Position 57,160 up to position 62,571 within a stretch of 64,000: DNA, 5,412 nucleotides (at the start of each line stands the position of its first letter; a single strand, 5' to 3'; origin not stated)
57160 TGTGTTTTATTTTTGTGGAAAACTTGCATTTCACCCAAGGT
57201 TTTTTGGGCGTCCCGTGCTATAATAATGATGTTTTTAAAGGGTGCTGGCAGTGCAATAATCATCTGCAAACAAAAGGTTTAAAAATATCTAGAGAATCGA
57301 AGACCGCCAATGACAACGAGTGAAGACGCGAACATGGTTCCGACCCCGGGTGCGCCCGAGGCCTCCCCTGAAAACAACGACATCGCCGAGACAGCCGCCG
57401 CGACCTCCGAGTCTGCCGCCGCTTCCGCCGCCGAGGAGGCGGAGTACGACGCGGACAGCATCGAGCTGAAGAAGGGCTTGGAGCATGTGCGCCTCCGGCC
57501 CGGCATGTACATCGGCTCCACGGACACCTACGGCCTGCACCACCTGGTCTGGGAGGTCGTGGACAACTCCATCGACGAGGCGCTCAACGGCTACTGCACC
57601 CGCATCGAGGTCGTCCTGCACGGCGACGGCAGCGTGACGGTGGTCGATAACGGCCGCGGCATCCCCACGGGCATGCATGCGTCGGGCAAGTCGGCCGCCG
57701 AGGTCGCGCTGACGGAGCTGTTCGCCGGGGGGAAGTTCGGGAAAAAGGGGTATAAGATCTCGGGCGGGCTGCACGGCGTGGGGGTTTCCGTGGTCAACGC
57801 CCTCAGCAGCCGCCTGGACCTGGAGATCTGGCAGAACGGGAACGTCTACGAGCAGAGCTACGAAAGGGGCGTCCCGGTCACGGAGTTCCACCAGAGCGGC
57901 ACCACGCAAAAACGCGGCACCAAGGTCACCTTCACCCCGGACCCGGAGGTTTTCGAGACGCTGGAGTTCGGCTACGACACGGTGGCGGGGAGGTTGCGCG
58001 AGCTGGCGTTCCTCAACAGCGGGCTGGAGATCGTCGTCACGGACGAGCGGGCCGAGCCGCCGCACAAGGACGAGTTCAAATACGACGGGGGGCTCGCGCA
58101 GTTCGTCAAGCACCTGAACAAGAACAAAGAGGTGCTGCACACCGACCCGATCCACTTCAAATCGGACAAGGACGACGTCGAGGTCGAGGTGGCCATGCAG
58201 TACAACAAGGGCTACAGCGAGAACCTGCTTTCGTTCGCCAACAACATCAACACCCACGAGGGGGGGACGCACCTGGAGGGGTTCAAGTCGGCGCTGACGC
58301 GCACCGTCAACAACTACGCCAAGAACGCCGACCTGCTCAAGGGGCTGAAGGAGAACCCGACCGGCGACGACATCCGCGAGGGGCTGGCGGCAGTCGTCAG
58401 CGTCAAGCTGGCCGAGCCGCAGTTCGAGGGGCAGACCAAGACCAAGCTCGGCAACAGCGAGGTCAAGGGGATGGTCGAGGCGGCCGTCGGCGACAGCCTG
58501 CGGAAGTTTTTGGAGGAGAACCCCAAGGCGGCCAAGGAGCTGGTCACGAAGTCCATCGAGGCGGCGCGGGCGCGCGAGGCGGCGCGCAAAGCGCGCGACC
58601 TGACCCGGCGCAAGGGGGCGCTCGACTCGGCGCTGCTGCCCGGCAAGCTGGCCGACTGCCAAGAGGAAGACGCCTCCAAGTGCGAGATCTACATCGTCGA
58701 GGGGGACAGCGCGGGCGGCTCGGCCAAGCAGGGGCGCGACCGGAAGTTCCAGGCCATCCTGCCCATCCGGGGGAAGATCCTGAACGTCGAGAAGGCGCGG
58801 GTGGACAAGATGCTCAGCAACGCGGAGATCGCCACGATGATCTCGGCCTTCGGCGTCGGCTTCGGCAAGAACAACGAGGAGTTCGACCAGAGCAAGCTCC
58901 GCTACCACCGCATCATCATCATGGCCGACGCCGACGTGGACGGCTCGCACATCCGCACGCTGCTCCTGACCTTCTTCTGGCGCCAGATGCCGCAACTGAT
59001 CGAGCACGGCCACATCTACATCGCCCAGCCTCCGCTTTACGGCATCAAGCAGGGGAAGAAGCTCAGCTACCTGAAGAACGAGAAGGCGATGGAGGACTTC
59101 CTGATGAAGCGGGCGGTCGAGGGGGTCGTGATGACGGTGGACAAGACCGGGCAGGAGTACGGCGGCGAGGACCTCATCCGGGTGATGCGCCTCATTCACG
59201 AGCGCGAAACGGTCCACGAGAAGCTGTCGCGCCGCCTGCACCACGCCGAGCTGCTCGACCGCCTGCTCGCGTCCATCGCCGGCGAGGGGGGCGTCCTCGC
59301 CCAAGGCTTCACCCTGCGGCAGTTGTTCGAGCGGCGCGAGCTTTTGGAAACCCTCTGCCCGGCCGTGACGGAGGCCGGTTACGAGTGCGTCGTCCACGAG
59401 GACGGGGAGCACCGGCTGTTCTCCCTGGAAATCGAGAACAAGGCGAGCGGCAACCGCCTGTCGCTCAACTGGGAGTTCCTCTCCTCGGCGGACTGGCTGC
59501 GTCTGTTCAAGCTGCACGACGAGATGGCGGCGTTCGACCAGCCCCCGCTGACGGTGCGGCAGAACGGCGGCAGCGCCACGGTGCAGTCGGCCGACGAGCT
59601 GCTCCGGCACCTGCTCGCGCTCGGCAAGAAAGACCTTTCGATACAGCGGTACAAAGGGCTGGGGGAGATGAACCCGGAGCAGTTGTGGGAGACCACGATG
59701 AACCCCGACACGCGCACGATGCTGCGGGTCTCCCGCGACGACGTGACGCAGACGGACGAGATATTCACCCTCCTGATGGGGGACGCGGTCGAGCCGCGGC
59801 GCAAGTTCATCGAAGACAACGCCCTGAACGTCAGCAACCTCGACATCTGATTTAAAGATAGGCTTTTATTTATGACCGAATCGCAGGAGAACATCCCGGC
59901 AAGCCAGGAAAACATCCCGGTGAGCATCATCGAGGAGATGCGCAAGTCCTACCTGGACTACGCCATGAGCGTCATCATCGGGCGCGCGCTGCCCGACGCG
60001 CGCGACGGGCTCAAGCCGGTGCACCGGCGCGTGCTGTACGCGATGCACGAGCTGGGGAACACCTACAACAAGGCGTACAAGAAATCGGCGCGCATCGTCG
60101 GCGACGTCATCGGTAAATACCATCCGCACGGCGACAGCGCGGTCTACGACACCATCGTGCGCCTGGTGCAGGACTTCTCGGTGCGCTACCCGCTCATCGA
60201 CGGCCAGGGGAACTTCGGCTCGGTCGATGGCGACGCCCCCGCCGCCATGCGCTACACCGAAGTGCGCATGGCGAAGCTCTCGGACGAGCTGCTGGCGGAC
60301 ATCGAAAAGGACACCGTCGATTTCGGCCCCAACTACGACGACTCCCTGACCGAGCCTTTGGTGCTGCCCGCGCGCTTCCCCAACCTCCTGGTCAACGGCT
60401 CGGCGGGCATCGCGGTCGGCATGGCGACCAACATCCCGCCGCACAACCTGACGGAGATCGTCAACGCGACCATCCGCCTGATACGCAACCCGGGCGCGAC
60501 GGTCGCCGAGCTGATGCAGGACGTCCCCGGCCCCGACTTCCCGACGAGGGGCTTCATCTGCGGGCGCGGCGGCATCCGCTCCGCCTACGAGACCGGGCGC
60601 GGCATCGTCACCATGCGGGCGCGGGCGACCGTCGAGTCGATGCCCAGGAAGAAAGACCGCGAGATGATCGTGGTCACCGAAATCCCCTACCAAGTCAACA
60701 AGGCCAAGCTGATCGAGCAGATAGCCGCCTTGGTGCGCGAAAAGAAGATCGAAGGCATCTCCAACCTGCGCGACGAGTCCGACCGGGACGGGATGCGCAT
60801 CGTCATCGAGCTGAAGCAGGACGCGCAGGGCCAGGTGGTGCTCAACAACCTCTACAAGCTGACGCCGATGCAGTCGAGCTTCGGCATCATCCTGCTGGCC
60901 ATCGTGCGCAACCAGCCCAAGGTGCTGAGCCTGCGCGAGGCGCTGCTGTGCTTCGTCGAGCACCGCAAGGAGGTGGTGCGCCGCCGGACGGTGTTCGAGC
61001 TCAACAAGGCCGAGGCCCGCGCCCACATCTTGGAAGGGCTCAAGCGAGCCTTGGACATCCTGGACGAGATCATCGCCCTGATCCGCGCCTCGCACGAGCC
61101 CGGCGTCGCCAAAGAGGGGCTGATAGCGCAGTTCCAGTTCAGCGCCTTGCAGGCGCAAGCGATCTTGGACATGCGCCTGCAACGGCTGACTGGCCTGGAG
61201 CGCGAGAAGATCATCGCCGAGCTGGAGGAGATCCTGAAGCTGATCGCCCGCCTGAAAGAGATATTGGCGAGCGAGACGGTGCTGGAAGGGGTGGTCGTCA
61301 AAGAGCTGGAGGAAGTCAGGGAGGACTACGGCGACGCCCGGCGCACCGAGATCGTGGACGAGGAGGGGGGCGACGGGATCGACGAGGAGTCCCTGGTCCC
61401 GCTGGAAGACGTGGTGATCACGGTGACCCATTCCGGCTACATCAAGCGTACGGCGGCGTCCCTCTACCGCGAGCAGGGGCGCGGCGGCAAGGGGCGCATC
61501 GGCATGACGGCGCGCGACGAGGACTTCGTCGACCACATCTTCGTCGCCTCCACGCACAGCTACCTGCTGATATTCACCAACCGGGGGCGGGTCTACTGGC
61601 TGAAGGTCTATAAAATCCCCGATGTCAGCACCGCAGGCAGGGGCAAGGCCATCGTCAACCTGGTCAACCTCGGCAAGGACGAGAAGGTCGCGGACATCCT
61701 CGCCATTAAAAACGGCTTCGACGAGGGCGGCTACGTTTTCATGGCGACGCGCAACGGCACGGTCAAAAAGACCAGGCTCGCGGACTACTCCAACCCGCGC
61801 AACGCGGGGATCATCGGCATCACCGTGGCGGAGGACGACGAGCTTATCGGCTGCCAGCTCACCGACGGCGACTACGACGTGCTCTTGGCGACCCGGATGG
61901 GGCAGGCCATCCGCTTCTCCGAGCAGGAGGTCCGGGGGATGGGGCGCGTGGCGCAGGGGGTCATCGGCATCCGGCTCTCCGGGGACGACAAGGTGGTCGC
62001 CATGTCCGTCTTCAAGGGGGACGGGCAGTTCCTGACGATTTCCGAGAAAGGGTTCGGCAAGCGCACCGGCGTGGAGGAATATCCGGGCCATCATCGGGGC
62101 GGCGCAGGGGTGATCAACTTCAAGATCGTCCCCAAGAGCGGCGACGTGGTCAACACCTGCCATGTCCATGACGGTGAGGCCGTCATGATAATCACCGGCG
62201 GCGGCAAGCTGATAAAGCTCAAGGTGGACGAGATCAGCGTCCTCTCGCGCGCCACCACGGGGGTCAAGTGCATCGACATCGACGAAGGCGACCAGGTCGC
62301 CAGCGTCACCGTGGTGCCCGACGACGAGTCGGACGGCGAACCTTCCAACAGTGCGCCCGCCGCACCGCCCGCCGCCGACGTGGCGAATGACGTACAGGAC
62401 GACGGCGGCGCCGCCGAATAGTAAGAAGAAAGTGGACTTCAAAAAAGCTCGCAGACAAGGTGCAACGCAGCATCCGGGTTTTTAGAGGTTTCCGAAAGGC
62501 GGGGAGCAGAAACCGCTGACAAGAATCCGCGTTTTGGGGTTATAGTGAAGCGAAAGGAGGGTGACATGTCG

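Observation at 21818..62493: Eight copies of an unannotated ~120-bp nested-palindrome element (MITE/ERIC-like repeat family)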

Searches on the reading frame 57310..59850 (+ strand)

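Call 28: search_protein_families(library=pfam, proteins=[window:57310-59850:+], max_evalue=0.00001)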
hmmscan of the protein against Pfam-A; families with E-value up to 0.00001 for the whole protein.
window:57310-59850:+ (846 aa): 4 families
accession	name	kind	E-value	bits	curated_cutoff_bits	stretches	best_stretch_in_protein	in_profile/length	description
PF00204.31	DNA_gyraseB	-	8.4e-65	217.9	27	1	261-430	1-172/173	DNA gyrase B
PF00986.26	DNA_gyraseB_C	-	7.7e-31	106.5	29.8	1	773-835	1-63/63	DNA gyrase B subunit, carboxyl terminus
PF01751.28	Toprim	-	1.3e-19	70.6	23.1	1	459-573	1-95/96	Toprim domain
PF02518.31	HATPase_c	-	7.6e-18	65.4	26.4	1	72-212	2-109/111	Histidine kinase-, DNA gyrase B-, and HSP90-like ATPase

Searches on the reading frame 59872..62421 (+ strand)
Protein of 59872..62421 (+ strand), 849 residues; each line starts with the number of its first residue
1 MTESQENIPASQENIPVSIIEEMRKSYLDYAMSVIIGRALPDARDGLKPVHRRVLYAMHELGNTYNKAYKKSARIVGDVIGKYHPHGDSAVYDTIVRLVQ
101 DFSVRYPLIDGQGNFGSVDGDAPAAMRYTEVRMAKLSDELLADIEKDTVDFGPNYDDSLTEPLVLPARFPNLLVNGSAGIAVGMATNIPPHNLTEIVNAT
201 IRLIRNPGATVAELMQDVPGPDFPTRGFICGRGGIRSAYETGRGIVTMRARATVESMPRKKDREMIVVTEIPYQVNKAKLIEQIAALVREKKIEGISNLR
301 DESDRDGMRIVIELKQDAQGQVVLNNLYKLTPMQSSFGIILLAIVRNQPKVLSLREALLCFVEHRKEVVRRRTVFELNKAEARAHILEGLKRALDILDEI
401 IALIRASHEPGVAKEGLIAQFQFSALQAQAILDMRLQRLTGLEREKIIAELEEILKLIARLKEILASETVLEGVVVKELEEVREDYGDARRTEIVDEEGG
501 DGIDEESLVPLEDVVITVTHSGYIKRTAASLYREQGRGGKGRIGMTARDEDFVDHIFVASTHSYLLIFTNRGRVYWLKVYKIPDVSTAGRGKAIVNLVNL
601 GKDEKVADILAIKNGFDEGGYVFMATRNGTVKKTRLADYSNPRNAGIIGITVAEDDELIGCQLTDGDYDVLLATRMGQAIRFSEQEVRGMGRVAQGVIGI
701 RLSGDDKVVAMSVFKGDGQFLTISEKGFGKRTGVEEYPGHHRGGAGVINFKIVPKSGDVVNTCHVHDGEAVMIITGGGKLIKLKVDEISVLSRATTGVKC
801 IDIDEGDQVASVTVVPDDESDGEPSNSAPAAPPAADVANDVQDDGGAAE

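Call 28: search_protein_families(library=pfam, proteins=[window:59872-62421:+], max_evalue=0.00001)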
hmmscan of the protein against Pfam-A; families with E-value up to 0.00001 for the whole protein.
window:59872-62421:+ (849 aa): 2 families
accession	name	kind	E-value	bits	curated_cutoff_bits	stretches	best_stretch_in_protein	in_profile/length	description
PF00521.26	DNA_topoisoIV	-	6.4e-165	549.6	31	1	38-479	1-431/432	DNA gyrase/topoisomerase IV, subunit A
PF03989.18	DNA_gyraseA_C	-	5.7e-69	227.8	27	6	513-559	1-47/48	DNA gyrase C-terminal domain, beta-propeller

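Call 72: find_homologous_proteins(query=window:59872-62421:+, max_evalue=1e-100)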
Query window:59872-62421:+ (849 aa): 8000 proteins with E <= 1e-100 among 8000 candidates; the best 120 are listed.
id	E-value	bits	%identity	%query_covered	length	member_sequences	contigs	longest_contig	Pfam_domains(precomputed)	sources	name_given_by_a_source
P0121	0.0e+0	1872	100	100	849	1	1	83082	PF00521.27,PF03989.19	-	-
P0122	0.0e+0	1456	81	95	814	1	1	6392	PF00521.27,PF03989.19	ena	-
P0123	0.0e+0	1440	80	96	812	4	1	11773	PF00521.27,PF03989.19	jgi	jgi:DNA gyrase subunit A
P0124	0.0e+0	1440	80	95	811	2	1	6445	PF00521.27,PF03989.19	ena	-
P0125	0.0e+0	1418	79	96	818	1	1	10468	PF00521.27,PF03989.19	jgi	jgi:DNA gyrase subunit A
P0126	0.0e+0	1414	78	97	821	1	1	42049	PF00521.27,PF03989.19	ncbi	-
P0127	0.0e+0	1414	79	96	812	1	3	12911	PF00521.27,PF03989.19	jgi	jgi:DNA gyrase subunit A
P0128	0.0e+0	1412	79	96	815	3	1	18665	PF00521.27,PF03989.19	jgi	jgi:DNA gyrase subunit A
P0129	0.0e+0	1407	78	96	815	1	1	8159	PF00521.27,PF03989.19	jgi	jgi:DNA gyrase subunit A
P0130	0.0e+0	1407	78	96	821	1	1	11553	PF00521.27,PF03989.19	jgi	jgi:DNA gyrase subunit A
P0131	0.0e+0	1407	79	96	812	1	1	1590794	PF00521.27,PF03989.19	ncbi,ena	-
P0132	0.0e+0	1407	79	95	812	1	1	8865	PF00521.27,PF03989.19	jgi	jgi:DNA gyrase subunit A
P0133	0.0e+0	1407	79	95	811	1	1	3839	PF00521.27,PF03989.19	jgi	-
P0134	0.0e+0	1407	77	96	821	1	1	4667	PF00521.27,PF03989.19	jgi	jgi:DNA gyrase subunit A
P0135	0.0e+0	1407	78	96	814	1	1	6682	PF00521.27,PF03989.19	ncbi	-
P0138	0.0e+0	1405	79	96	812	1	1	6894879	PF00521.27,PF03989.19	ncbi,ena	-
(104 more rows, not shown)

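Call 73: find_encoding_contigs(protein=P0138, flank=10000, max_places=2)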
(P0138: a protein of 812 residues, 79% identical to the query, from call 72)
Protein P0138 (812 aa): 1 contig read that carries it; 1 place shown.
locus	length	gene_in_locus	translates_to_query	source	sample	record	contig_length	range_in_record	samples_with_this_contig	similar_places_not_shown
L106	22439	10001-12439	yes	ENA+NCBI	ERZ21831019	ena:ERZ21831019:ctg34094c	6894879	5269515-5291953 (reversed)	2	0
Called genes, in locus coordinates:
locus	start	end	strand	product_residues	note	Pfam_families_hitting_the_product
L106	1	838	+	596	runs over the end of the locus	PF17092:PCB_OB (faint), PF00575:S1, PF00575:S1, PF23459:S1_RRP5 (weak), PF00575:S1, PF23459:S1_RRP5 (weak), PF00575:S1, PF23459:S1_RRP5 (weak), +3 more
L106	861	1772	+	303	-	PF00574:CLP_protease (weak), PF25145:NfeD1b_N, PF01343:Peptidase_S49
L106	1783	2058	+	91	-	PF00216:Bac_DNA_binding, PF18291:HU-HIG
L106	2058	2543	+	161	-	PF11969:DcpS_C, PF01230:HIT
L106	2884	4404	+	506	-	PF11638:DnaA_N, PF00308:Bac_DnaA, PF01695:IstB_IS21, PF00004:AAA (weak), PF08299:Bac_DnaA_C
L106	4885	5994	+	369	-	PF00712:DNA_pol3_beta, PF02767:DNA_pol3_beta_2, PF02768:DNA_pol3_beta_3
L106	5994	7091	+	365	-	PF02463:SMC_N, PF13175:AAA_15 (weak), PF13476:AAA_23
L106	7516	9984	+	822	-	PF02518:HATPase_c, PF00204:DNA_gyraseB, PF01751:Toprim, PF00986:DNA_gyraseB_C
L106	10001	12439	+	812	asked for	PF00521:DNA_topoisoIV, PF03989:DNA_gyraseA_C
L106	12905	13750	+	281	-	PF01048:PNP_UDP_1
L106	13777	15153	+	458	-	PF01979:Amidohydro_1, PF07969:Amidohydro_3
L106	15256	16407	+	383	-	PF01676:Metalloenzyme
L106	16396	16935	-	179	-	PF00156:Pribosyltran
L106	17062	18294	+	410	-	PF04551:GcpE, PF26540:GcpE_C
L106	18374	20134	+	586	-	PF01336:tRNA_anti-codon, PF00152:tRNA-synt_2, PF02938:GAD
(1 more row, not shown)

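Call 74: find_encoding_contigs(protein=P0123, flank=10000, max_places=2)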
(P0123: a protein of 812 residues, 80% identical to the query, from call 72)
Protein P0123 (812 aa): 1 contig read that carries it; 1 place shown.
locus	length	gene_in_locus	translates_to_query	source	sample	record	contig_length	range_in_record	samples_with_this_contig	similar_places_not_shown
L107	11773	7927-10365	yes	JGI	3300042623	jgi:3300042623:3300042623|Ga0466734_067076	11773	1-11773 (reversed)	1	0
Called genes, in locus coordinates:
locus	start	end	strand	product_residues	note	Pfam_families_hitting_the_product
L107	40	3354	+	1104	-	PF13620:CarboxypepD_reg, PF25183:OMP_b-brl_4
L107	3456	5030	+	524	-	PF25183:OMP_b-brl_4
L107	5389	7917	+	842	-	PF02518:HATPase_c, PF00204:DNA_gyraseB, PF01751:Toprim, PF00986:DNA_gyraseB_C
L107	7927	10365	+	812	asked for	PF00521:DNA_topoisoIV, PF03989:DNA_gyraseA_C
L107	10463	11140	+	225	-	PF13189:Cytidylate_kin2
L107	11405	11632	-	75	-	PF01165:Ribosomal_S21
